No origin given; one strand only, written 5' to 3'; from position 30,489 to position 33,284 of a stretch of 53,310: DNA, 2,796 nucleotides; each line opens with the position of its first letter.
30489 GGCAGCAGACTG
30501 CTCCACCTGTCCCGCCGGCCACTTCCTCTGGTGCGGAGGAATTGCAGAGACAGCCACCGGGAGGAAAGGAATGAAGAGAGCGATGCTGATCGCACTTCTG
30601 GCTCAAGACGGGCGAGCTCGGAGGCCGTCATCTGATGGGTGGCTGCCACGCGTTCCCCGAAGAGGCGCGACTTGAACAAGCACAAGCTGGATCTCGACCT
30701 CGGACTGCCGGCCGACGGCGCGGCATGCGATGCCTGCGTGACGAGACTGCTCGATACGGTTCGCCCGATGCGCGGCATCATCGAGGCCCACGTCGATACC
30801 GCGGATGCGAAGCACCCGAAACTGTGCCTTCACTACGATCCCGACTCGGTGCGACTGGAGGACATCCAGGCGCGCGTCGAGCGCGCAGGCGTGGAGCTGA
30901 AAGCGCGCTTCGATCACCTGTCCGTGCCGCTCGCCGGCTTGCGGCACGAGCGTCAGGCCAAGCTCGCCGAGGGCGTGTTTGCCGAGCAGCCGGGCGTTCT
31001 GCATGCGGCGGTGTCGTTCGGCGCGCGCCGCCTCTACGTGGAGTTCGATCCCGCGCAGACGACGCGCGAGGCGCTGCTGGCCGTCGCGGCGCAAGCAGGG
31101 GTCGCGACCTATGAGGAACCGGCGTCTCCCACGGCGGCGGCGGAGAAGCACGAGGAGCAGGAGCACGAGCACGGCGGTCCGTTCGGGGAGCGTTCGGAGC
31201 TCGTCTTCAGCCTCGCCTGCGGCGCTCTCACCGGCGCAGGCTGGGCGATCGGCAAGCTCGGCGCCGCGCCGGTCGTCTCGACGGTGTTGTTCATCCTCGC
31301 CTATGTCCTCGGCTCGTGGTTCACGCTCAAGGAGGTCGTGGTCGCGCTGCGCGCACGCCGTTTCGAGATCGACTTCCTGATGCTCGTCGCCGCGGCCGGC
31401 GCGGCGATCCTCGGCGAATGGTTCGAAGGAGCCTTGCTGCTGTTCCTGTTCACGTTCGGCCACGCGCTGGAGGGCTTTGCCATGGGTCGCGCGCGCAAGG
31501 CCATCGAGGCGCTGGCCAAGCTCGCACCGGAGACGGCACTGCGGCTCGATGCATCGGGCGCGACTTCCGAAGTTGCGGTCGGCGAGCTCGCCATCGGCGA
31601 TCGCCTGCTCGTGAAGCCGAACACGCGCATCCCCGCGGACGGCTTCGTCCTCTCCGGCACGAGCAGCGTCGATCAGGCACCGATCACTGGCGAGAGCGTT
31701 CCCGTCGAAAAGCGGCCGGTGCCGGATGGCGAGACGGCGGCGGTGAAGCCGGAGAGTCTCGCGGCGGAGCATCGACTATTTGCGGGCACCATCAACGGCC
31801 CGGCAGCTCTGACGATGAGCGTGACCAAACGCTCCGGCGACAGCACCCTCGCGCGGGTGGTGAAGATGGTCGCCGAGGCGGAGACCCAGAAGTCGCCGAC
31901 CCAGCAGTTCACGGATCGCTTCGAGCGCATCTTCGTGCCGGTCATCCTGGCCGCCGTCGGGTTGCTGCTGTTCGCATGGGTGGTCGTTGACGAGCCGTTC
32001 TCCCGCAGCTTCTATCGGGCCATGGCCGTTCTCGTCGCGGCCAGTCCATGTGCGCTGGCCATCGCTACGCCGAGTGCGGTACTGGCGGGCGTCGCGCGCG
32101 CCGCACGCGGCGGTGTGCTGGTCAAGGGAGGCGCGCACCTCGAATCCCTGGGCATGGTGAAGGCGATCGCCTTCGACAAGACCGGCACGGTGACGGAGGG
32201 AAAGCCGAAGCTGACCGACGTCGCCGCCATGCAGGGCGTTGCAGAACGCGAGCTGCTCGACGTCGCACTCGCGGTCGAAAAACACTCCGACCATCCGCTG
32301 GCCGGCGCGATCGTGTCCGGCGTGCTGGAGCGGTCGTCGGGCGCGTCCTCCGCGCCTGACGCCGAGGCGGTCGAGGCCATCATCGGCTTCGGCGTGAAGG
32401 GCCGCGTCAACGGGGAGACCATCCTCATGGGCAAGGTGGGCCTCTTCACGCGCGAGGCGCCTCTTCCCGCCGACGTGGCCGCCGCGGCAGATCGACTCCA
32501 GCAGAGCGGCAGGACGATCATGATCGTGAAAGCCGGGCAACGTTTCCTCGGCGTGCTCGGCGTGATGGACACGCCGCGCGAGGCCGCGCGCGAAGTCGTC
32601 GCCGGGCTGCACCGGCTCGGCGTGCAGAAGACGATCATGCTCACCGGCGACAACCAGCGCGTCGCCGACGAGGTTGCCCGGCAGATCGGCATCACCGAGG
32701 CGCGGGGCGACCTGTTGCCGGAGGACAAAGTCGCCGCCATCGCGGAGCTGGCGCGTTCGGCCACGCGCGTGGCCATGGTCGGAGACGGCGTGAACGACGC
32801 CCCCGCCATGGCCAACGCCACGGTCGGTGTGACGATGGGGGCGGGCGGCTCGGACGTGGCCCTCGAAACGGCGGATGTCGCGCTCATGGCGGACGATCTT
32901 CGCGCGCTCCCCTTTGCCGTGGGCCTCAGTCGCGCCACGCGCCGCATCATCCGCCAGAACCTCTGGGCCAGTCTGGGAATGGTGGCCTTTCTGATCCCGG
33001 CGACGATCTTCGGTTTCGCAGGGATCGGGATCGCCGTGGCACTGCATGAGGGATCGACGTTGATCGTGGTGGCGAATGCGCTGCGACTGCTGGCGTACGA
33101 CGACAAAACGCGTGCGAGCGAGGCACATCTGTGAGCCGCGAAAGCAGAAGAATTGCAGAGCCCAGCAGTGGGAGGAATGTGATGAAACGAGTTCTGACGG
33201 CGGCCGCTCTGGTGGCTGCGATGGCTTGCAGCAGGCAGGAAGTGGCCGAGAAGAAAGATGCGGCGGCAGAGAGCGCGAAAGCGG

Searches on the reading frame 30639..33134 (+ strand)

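Call 65: search_protein_families(library=pfam, proteins=[window:30639-33134:+], max_evalue=0.00001)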
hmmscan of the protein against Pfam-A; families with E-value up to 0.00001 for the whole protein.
window:30639-33134:+ (831 aa): 3 families
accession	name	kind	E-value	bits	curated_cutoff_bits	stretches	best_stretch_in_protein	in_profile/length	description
PF00122.25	E1-E2_ATPase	-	2e-51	174.5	28.1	1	294-490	1-180/181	E1-E2 ATPase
PF00702.32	Hydrolase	-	3.6e-35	122.6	26.4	1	507-727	1-190/191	haloacid dehalogenase-like hydrolase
PF00403.32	HMA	-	2.5e-07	31.4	24.8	0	26-84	5-60/62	Heavy-metal-associated domain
